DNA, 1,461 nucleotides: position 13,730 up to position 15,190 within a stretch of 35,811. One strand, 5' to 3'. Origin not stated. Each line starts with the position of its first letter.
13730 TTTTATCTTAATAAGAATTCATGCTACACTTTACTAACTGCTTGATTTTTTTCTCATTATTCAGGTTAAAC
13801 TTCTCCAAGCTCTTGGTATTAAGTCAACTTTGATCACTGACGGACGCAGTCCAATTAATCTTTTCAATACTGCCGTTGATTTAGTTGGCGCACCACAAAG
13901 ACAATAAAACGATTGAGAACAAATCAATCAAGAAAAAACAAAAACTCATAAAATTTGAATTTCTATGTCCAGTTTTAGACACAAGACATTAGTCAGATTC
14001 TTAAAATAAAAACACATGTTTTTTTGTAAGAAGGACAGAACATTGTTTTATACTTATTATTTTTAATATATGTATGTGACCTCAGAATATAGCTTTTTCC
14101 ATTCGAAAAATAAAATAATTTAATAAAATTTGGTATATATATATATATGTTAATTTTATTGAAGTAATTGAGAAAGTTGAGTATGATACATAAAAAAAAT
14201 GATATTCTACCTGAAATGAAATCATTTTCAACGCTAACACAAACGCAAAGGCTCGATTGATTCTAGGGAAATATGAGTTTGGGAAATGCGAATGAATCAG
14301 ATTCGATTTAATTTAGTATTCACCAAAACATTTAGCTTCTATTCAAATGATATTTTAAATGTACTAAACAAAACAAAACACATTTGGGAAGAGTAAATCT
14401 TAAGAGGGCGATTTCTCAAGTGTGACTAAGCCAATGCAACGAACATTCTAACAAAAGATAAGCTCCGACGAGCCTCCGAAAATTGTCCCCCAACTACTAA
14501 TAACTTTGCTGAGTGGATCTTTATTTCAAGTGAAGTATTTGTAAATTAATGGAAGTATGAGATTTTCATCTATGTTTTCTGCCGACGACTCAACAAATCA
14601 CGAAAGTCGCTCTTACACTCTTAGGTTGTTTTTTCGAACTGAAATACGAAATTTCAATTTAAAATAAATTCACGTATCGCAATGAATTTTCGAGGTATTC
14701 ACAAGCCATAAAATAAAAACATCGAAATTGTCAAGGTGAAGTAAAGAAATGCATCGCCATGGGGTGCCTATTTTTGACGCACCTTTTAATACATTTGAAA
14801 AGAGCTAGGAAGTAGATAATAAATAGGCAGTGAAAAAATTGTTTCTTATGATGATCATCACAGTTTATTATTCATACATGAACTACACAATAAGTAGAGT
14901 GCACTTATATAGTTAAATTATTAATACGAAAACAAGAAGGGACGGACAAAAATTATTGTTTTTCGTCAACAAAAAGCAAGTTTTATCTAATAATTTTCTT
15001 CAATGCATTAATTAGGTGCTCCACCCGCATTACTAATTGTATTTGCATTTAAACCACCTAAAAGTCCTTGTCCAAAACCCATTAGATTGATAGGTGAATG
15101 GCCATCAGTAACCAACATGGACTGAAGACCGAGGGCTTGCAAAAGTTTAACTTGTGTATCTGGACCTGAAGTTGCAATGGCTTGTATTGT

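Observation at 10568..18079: Convergent pair of diverged major vault protein genes with largely non-shared intron positions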

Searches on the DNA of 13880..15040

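Call 52: search_rna_families(source=window, start=13880, end=15040, threshold=evalue, max_evalue=1)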
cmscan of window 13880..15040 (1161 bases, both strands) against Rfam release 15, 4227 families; matches with E-value up to 1: 0.
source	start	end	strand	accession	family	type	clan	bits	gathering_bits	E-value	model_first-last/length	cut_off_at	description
